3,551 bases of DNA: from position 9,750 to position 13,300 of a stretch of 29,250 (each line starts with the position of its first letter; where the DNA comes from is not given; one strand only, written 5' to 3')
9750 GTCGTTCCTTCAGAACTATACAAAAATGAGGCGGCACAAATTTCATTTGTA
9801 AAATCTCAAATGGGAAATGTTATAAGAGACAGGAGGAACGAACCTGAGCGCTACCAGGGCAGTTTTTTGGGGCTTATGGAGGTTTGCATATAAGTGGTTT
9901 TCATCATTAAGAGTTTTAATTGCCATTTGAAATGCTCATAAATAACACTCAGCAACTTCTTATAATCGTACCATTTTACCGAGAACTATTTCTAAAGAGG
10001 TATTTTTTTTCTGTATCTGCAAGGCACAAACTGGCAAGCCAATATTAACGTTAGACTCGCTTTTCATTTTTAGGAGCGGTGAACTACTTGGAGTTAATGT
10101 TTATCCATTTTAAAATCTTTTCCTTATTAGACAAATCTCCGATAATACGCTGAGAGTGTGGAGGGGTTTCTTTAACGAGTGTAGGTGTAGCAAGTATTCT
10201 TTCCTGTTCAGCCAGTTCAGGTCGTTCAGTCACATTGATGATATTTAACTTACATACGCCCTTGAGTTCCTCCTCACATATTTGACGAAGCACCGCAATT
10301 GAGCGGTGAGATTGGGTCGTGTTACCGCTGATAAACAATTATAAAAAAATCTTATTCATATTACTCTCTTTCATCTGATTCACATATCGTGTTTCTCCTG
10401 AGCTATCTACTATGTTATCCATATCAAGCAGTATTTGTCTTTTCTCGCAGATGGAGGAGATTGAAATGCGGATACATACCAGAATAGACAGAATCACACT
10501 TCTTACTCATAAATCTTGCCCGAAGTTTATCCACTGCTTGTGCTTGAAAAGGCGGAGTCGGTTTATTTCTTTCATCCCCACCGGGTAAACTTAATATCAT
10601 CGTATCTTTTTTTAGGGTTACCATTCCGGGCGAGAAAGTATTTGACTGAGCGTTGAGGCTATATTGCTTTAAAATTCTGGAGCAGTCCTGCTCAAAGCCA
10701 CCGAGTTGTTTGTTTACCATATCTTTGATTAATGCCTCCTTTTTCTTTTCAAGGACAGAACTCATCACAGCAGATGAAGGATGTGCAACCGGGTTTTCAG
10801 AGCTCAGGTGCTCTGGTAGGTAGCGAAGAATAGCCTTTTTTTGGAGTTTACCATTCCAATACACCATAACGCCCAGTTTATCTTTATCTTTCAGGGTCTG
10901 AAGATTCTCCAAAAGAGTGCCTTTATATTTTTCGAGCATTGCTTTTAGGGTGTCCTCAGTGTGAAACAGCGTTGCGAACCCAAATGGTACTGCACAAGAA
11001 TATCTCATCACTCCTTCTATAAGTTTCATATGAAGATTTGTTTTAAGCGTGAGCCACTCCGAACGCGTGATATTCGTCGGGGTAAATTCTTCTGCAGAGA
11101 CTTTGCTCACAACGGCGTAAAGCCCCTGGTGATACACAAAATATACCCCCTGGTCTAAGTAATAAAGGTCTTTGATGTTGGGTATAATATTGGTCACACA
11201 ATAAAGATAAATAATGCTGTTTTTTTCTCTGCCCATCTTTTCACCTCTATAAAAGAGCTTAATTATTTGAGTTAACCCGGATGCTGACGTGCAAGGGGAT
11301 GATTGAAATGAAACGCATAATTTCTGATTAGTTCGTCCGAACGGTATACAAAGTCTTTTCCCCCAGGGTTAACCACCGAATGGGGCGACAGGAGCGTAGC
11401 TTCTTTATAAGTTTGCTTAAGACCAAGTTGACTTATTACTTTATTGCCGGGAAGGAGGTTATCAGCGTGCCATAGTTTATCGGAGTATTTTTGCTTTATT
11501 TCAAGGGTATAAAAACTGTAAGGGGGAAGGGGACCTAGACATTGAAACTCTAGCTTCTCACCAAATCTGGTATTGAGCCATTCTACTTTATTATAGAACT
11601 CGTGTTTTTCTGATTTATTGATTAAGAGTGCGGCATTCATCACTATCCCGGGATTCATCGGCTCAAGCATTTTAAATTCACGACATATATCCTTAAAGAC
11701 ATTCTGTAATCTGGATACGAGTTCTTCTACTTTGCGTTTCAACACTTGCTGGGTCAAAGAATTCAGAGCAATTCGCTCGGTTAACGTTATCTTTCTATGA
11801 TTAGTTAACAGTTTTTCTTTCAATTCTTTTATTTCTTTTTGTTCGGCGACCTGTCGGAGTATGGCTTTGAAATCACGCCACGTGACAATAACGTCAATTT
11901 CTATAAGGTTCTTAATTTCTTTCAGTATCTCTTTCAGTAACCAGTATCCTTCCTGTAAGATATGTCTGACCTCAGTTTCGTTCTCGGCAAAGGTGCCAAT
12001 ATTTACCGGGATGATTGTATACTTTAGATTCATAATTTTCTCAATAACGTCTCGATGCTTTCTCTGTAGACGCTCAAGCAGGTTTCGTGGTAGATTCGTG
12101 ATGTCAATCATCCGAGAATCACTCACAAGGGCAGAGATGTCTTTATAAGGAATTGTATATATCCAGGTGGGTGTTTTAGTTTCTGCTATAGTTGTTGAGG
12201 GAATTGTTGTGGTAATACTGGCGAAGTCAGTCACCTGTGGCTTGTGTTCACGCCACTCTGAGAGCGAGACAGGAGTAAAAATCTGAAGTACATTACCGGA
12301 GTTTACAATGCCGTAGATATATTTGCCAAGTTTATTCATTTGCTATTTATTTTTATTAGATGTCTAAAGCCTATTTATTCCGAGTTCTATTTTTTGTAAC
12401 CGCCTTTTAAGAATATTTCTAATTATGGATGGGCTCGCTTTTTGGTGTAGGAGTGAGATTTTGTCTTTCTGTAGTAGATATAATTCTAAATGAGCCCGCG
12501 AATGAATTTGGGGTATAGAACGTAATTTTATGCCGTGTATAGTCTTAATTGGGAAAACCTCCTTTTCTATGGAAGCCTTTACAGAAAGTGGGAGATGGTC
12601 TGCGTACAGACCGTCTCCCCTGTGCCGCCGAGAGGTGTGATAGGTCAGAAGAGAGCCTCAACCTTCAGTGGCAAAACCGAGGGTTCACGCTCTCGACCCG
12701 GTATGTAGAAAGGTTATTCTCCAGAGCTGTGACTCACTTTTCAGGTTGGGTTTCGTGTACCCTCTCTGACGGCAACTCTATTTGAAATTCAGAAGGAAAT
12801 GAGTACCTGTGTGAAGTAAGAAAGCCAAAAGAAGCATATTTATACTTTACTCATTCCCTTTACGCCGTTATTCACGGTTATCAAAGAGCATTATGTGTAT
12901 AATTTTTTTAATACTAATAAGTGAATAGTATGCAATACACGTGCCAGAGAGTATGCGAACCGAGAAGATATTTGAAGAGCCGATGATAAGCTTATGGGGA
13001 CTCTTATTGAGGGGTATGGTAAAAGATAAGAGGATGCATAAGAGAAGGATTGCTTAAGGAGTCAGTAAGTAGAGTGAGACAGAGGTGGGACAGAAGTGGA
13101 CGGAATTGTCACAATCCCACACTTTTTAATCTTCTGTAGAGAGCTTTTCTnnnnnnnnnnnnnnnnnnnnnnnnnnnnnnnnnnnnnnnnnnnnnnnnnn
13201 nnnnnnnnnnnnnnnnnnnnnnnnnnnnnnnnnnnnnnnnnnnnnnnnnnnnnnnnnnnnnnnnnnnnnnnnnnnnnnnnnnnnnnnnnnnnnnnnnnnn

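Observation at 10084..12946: Candidate new system: sigma54-driven structured RNA + small ORF + GvpF/L pair + KaiB, wired to a signalling island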

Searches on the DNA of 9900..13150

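Call 29: search_rna_families(source=window, start=9900, end=13150, threshold=evalue, max_evalue=5)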
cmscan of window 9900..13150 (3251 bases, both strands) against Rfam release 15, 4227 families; matches with E-value up to 5: 1.
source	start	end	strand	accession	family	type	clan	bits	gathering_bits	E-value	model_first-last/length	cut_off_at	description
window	11729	11850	+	RF01454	RCNMV_5UTR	Cis-reg;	-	20.4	75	1.7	1-123/123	no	5'UTR enhancer element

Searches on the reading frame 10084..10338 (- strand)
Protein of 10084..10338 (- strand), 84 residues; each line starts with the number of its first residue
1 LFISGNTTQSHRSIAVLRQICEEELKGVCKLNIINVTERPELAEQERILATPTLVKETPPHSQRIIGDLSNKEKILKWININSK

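Call 3: search_protein_families(library=pfam, proteins=[window:10084-10338:-], max_evalue=0.01)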
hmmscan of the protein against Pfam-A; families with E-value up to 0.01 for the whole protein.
window:10084-10338:- (84 aa): 1 family
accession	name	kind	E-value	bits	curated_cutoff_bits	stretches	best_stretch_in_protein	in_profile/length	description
PF07689.18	KaiB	-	1.8e-23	82.5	27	1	1-80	2-81/82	KaiB domain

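Call 34: find_homologous_proteins(query=window:10084-10338:-, max_evalue=1e-8)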
Query window:10084-10338:- (84 aa): 299 proteins with E <= 1e-8 among 306 candidates; the best 120 are listed.
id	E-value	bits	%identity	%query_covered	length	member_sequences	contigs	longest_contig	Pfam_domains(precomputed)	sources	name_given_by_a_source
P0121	7.2e-47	174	99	100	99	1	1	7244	PF07689.19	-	-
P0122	3.6e-23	99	60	100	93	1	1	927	PF07689.19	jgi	jgi:circadian clock protein KaiB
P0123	2.0e-22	96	57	100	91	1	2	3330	PF07689.19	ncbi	-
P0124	2.8e-22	96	57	100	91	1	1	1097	PF07689.19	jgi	jgi:circadian clock protein KaiB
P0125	2.8e-22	96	57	100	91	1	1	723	PF07689.19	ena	-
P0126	2.9e-22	96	57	100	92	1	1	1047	PF07689.19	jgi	jgi:circadian clock protein KaiB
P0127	2.9e-22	96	57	100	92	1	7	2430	PF07689.19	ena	-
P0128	3.7e-22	96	54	100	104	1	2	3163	PF07689.19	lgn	-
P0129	1.1e-21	94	58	96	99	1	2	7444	PF07689.19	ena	-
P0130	6.1e-21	92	57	96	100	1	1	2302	PF07689.19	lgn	-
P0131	8.0e-21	91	52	99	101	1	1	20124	PF07689.19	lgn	-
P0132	8.8e-21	91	54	98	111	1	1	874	PF07689.19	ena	-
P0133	8.9e-21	91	59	96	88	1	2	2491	PF07689.19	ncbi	-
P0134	1.2e-20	91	59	98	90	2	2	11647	PF07689.19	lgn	-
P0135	1.2e-20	91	54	96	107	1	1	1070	PF07689.19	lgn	-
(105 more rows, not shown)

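Call 36: find_encoding_contigs(protein=P0121, flank=8000, max_places=4)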
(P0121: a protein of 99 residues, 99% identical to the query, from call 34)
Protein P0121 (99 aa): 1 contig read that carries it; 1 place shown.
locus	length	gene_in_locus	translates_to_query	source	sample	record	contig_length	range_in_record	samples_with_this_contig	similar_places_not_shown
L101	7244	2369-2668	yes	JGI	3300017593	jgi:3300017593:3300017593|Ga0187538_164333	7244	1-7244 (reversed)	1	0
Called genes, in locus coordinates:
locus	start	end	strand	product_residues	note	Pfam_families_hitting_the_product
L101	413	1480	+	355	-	PF06386:GvpL_GvpF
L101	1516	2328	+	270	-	PF06386:GvpL_GvpF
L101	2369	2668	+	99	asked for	PF07689:KaiB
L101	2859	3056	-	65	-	-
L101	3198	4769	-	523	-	-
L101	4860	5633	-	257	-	PF00005:ABC_tran, PF13304:AAA_21 (faint), PF02463:SMC_N (weak)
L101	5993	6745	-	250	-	PF00005:ABC_tran, PF02463:SMC_N (faint), PF13304:AAA_21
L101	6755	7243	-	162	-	?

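Call 50: find_encoding_contigs(protein=P0129, flank=5000, max_places=1)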
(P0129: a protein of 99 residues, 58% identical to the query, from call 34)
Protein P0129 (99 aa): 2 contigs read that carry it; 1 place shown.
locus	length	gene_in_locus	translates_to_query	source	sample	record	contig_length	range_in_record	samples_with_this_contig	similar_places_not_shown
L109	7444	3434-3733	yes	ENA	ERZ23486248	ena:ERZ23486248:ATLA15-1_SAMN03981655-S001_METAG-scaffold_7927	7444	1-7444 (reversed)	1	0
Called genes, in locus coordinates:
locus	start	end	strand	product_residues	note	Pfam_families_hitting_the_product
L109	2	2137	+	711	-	?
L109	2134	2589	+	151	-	PF00072:Response_reg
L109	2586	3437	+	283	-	PF00072:Response_reg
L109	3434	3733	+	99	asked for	PF07689:KaiB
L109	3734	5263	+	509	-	PF00154:RecA_N (faint), PF03796:DnaB_C (faint), PF06745:ATPase, PF13481:AAA_25 (weak), PF23442:DUF7125 (faint), PF06745:ATPase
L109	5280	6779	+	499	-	PF00072:Response_reg, PF08448:PAS_4 (faint), PF00989:PAS, PF13188:PAS_8 (weak), PF13426:PAS_9 (faint), PF00512:HisKA, PF02518:HATPase_c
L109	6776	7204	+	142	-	PF00072:Response_reg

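Call 51: find_encoding_contigs(protein=P0134, flank=5000, max_places=1)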
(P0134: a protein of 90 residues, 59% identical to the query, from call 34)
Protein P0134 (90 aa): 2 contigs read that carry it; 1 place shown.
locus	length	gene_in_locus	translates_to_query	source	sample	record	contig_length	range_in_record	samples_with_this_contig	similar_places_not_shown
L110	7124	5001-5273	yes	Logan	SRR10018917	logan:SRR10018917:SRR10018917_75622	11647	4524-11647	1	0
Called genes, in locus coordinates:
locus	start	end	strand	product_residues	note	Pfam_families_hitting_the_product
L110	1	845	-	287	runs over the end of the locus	PF03096:Ndr (faint), PF12146:Hydrolase_4, PF00561:Abhydrolase_1, PF12697:Abhydrolase_6, PF07819:PGAP1 (weak), PF12695:Abhydrolase_5 (faint)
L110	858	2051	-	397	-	PF13439:Glyco_transf_4, PF13579:Glyco_trans_4_4, PF20706:GT4-conflict, PF00534:Glycos_transf_1, PF13692:Glyco_trans_1_4, PF13524:Glyco_trans_1_2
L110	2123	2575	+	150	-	PF02580:Tyr_Deacylase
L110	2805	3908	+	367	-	PF07728:AAA_5 (weak), PF01078:Mg_chelatase, PF17863:AAA_lid_2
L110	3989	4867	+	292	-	PF26791:AAPxQ, PF00092:VWA, PF13519:VWA_2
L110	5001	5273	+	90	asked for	PF07689:KaiB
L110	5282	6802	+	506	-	PF00154:RecA_N (faint), PF03796:DnaB_C (faint), PF05625:PAXNEB (faint), PF06745:ATPase, PF13481:AAA_25 (faint), PF23442:DUF7125 (faint), PF06745:ATPase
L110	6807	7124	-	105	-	?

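Call 52: find_encoding_contigs(protein=P0123, flank=5000, max_places=1)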
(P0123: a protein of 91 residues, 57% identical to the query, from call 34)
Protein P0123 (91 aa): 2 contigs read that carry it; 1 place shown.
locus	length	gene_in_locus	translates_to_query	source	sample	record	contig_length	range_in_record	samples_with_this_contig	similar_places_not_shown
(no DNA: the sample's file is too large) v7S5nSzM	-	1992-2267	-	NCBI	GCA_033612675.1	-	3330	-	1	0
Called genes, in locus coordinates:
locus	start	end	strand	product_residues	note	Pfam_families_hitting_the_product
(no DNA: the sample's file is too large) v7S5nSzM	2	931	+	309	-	?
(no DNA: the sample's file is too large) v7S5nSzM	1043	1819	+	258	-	PF00072:Response_reg, PF04397:LytTR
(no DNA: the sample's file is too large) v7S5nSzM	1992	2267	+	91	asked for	PF07689:KaiB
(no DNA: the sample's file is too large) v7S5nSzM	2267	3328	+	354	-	?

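Call 56: search_protein_families(library=ncbifam, proteins=[P0121], max_evalue=0.01)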
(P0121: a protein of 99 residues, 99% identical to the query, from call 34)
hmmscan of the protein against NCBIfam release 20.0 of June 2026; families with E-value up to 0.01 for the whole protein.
P0121 (99 aa): 3 families
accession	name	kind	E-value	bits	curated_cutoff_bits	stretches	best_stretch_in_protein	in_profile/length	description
NF006798.0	PRK09301.1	equivalog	9.1e-26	90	110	1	12-92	7-87/105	circadian clock protein KaiB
TIGR02654.1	circ_KaiB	equivalog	4.2e-25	87.7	145.3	1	13-91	5-83/87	circadian clock protein KaiB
NF006800.0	PRK09303.1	equivalog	1.6e-10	40.5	342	1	3-82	6-85/383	histidine kinase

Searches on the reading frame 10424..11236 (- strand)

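Call 3: search_protein_families(library=pfam, proteins=[window:10424-11236:-], max_evalue=0.01)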
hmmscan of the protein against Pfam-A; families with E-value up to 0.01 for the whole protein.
window:10424-11236:- (270 aa): 1 family
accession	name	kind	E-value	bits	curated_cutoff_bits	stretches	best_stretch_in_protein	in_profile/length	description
PF06386.16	GvpL_GvpF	-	2.2e-23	84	23.6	1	9-203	2-197/245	Gas vesicle synthesis protein GvpL/GvpF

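Call 56: search_protein_families(library=ncbifam, proteins=[window:10424-11236:-], max_evalue=0.01)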
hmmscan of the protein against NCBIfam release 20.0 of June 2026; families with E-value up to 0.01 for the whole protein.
window:10424-11236:- (270 aa): 2 families
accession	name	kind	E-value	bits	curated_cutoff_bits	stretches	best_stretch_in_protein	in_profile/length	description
NF045778.1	gas_vesic_GvpL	equivalog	1.5e-05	24.8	200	1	10-173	4-168/260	gas vesicle protein GvpL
NF052351.1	GasVProtGvpFCyan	equivalog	0.0064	16.3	350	1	55-138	27-115/227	gas vesicle protein GvpF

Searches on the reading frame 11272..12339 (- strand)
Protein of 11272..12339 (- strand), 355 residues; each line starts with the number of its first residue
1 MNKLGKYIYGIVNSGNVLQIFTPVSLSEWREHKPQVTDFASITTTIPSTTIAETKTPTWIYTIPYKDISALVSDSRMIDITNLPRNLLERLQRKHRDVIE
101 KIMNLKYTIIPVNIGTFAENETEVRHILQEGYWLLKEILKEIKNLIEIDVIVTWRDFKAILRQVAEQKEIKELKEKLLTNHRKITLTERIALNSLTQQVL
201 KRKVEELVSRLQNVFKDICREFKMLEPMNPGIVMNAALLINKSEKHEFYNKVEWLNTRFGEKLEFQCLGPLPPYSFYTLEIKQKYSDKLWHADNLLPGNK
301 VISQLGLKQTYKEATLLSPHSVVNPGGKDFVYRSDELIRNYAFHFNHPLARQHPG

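Call 3: search_protein_families(library=pfam, proteins=[window:11272-12339:-], max_evalue=0.01)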
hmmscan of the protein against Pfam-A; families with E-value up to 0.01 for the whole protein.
window:11272-12339:- (355 aa): 1 family
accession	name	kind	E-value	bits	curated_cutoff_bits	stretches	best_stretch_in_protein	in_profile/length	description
PF06386.16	GvpL_GvpF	-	1.3e-43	150.2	23.6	1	6-277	2-244/245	Gas vesicle synthesis protein GvpL/GvpF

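Call 13: find_related_loci(query=window:11272-12339:-, collection=genome_contigs, flank=8000)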
Query window:11272-12339:- (355 aa) in genome_contigs; peptide patterns used: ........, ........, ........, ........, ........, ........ (x = any residue, [..] = any of these).
110 stretches matched a pattern, but none encodes a relative of the query by tblastn (E <= 1e-3).

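Call 14: find_homologous_proteins(query=window:11272-12339:-)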
Query window:11272-12339:- (355 aa): 643 proteins with E <= 0.001 among 3814 candidates; the best 120 are listed.
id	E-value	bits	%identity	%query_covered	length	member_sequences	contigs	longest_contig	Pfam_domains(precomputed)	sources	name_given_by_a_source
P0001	2.9e-235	798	100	100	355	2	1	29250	PF06386.17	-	-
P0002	1.0e-71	260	41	100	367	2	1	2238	PF00226.37,PF06386.17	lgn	-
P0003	2.0e-70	256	41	96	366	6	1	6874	PF00226.37,PF06386.17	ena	-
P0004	4.1e-69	252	39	99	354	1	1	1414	PF00226.37,PF06386.17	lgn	-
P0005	5.5e-69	251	38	100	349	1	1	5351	PF00226.37,PF06386.17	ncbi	-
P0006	6.6e-69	251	40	100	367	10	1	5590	PF00226.37,PF06386.17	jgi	-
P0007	8.8e-69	250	38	100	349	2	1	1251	PF00226.37,PF06386.17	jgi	-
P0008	1.5e-68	250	41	87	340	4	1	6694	PF00226.37,PF06386.17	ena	-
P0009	2.2e-68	249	42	96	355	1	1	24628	PF00226.37,PF06386.17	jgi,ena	-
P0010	7.2e-68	247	39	100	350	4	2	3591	PF00226.37,PF06386.17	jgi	-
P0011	1.3e-67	247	38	100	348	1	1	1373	PF00226.37,PF06386.17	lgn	-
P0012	1.4e-67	247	38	99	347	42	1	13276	PF00226.37,PF06386.17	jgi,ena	-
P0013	2.7e-67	246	38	100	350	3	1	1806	PF00226.37,PF06386.17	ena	-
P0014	3.0e-67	245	40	96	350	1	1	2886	PF00226.37,PF06386.17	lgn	-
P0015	5.0e-67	245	41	92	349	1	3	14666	PF00226.37,PF06386.17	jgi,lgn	jgi:hypothetical protein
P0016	6.3e-67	244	40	92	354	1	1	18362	PF00226.37,PF06386.17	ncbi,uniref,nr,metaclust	ncbi:MAG: hypothetical protein A2W05_08595 [Candidatus Schekmanbacteria bacterium RBG_16_38_10]|unir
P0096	4.6e-63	232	36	96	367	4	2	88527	PF00226.37,PF06386.17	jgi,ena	jgi:hypothetical protein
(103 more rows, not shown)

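Call 15: find_encoding_contigs(protein=P0096, flank=8000, max_places=2)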
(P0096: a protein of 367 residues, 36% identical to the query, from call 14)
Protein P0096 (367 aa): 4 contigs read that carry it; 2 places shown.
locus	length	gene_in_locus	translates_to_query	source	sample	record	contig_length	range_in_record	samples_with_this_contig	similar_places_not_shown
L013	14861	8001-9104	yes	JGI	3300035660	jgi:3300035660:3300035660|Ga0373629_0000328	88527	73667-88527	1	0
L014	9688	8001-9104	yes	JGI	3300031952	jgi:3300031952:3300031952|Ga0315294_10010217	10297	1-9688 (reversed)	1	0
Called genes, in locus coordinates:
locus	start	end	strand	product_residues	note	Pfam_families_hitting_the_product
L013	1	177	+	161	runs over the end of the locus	PF13426:PAS_9 (weak), PF08447:PAS_3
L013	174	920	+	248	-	PF28422:CCDC89 (weak)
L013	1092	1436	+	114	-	-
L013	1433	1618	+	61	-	-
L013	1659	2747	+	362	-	PF07728:AAA_5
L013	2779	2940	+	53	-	-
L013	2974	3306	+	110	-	-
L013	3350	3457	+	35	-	-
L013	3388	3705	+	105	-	-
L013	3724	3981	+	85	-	-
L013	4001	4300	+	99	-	PF00741:Gas_vesicle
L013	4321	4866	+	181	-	PF00011:HSP20 (weak)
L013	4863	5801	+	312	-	PF10609:ParA (faint), PF01656:CbiA, PF02374:ArsA_ATPase, PF13614:AAA_31 (weak)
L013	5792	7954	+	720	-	PF02359:CDC48_N, PF02933:CDC48_2, PF00004:AAA, PF05496:RuvB_N, PF13191:AAA_16 (weak), PF17862:AAA_lid_3, PF00004:AAA, PF17862:AAA_lid_3, +20 more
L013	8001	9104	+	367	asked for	PF06386:GvpL_GvpF, PF00226:DnaJ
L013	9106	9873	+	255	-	PF06386:GvpL_GvpF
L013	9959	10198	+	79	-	PF05120:GvpG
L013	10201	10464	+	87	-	-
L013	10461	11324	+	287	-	PF06386:GvpL_GvpF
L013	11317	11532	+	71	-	PF00741:Gas_vesicle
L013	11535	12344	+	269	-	PF06386:GvpL_GvpF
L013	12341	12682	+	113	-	PF05121:GvpK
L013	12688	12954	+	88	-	-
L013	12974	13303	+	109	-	PF00741:Gas_vesicle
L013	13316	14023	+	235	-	-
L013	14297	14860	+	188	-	?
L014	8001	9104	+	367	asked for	PF06386:GvpL_GvpF, PF00226:DnaJ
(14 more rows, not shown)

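Call 16: find_encoding_contigs(protein=P0009, flank=8000, max_places=2)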
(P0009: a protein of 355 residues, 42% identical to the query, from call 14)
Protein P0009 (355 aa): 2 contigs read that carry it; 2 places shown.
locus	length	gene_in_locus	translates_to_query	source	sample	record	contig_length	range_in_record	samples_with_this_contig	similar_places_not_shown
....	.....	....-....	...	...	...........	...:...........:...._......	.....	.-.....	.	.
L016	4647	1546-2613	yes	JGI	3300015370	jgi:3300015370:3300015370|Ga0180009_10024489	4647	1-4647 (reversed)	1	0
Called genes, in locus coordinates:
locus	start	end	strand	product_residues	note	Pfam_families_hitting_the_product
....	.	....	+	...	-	?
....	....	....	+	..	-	-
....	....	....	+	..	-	-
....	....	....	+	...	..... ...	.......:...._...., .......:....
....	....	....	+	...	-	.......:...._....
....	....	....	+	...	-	-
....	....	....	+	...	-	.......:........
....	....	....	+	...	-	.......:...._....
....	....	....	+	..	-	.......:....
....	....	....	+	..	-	-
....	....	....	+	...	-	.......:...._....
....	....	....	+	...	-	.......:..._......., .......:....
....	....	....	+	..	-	-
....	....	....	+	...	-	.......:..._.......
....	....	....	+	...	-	-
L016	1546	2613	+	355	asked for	PF06386:GvpL_GvpF, PF00226:DnaJ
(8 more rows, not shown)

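Call 17: find_encoding_contigs(protein=P0016, flank=8000, max_places=2)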
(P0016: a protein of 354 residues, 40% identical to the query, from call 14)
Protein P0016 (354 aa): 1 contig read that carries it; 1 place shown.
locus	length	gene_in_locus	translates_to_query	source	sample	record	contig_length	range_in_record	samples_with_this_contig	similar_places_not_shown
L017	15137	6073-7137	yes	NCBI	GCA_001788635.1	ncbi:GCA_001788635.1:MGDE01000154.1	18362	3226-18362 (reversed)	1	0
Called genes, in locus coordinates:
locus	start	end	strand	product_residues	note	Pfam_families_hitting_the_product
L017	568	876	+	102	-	-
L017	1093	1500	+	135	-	-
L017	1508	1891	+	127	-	-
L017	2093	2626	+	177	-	PF05455:GvpH (weak), PF00011:HSP20 (faint)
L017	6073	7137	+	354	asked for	PF06386:GvpL_GvpF, PF00226:DnaJ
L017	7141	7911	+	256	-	PF06386:GvpL_GvpF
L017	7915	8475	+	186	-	-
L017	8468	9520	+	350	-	PF25216:Volactin, PF06723:MreB_Mbl (faint)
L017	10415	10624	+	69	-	PF05120:GvpG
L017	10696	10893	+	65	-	-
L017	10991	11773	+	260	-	PF06386:GvpL_GvpF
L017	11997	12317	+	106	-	PF05121:GvpK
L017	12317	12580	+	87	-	-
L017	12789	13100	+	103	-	PF00741:Gas_vesicle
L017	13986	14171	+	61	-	-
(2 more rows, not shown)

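Call 22: find_related_loci(query=A1, collection=genome_contigs, flank=10000)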
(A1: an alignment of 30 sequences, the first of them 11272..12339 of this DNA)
Query A1 (355 aa) in genome_contigs; peptide patterns used: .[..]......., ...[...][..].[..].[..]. (x = any residue, [..] = any of these).
515 stretches matched a pattern; 99 encode a relative of the query (tblastn E <= 1e-3); the best 80 are kept; 80 distinct loci.
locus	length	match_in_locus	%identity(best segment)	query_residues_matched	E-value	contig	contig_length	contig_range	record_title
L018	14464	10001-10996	39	1-349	1e-74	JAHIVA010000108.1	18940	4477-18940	MAG: Patescibacteria group bacterium isolate MM_PC_MetaG.mb.47 MM_PC_MetaG.mb.47_k141_44753, whole genome shotgun sequen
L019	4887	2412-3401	37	1-355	7e-73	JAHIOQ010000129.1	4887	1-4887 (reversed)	MAG: Candidatus Omnitrophota bacterium isolate KR13_S3.mb.139 KR13_S3.mb.139_k141_486137, whole genome shotgun sequence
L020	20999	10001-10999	37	1-341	6e-73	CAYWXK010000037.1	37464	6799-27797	MAG TPA_asm: uncultured Pirellulales bacterium isolate binchicken_co103_415 genome assembly, contig: NODE_885_length_374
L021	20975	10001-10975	37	1-354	2e-71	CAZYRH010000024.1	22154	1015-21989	MAG TPA_asm: uncultured Ignavibacteriales bacterium isolate binchicken_co100_268 genome assembly, contig: NODE_3542_leng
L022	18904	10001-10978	39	1-319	1e-72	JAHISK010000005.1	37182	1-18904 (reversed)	MAG: Candidatus Omnitrophota bacterium isolate MM_PC_MetaG.mb.171 MM_PC_MetaG.mb.171_k141_35643, whole genome shotgun se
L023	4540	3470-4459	37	1-341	4e-71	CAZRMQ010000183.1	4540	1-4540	MAG TPA_asm: uncultured Pirellulales bacterium isolate binchicken_co34_439 genome assembly, contig: NODE_35038_length_45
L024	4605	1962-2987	36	1-353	1e-70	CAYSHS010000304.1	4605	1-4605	MAG TPA_asm: uncultured Pirellulales bacterium isolate binchicken_co129_178 genome assembly, contig: NODE_68619_length_4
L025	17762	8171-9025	41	1-283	3e-70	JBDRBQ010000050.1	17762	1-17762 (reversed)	MAG: Candidatus Omnitrophota bacterium isolate MEGAHIT-group-1.137 k141_5548782, whole genome shotgun sequence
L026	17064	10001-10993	37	1-341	3e-70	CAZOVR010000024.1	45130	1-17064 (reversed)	MAG TPA_asm: uncultured Pirellulales bacterium isolate SRP214966_co5_136 genome assembly, contig: NODE_432_length_45130_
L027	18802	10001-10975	37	1-354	1e-69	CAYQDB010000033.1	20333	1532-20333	MAG TPA_asm: uncultured Ignavibacteriales bacterium isolate binchicken_co34_486 genome assembly, contig: NODE_4150_lengt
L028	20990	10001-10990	37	1-341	2e-69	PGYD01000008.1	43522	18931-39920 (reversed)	MAG: Planctomycetes bacterium HGW-Planctomycetes-1 bjp_ig2158_scaffold_272, whole genome shotgun sequence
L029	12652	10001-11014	35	1-341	1e-68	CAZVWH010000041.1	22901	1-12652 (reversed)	MAG TPA_asm: uncultured Pirellulales bacterium isolate binchicken_co262_238 genome assembly, contig: NODE_2263_length_22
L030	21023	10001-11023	36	5-355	3e-68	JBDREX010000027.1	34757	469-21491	MAG: Candidatus Omnitrophota bacterium isolate MEGAHIT-group-1.335 k141_9072853, whole genome shotgun sequence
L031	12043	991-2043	37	1-341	1e-67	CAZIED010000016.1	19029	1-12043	MAG TPA_asm: uncultured Pirellulales bacterium isolate binchicken_co283_240 genome assembly, contig: NODE_1801_length_19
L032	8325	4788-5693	40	53-354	2e-66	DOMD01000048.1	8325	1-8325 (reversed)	MAG TPA_asm: Candidatus Omnitrophota bacterium isolate UBA12090 contig_36420, whole genome shotgun sequence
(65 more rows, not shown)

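Call 56: search_protein_families(library=ncbifam, proteins=[L013:2974-3306:+, window:11272-12339:-], max_evalue=0.01)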
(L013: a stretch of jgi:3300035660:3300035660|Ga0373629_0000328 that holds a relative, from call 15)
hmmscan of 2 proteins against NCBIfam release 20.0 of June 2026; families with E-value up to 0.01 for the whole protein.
L013:2974-3306:+ (110 aa): 2 families
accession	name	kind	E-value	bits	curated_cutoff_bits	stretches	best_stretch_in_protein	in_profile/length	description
NF047368.1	collar_FlbB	equivalog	0.00018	21.4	110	1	15-81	39-105/193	periplasmic-type flagellar collar protein FlbB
NF009644.1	PRK13169.1-5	equivalog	0.0068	17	130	1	34-85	23-71/116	DNA replication initiation control protein YabA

window:11272-12339:- (355 aa): 2 families
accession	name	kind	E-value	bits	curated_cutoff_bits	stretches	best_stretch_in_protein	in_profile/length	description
NF052351.1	GasVProtGvpFCyan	equivalog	4.3e-16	59.4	350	1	94-277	42-225/227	gas vesicle protein GvpF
NF045778.1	gas_vesic_GvpL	equivalog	9e-09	35.4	200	1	5-276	2-255/260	gas vesicle protein GvpL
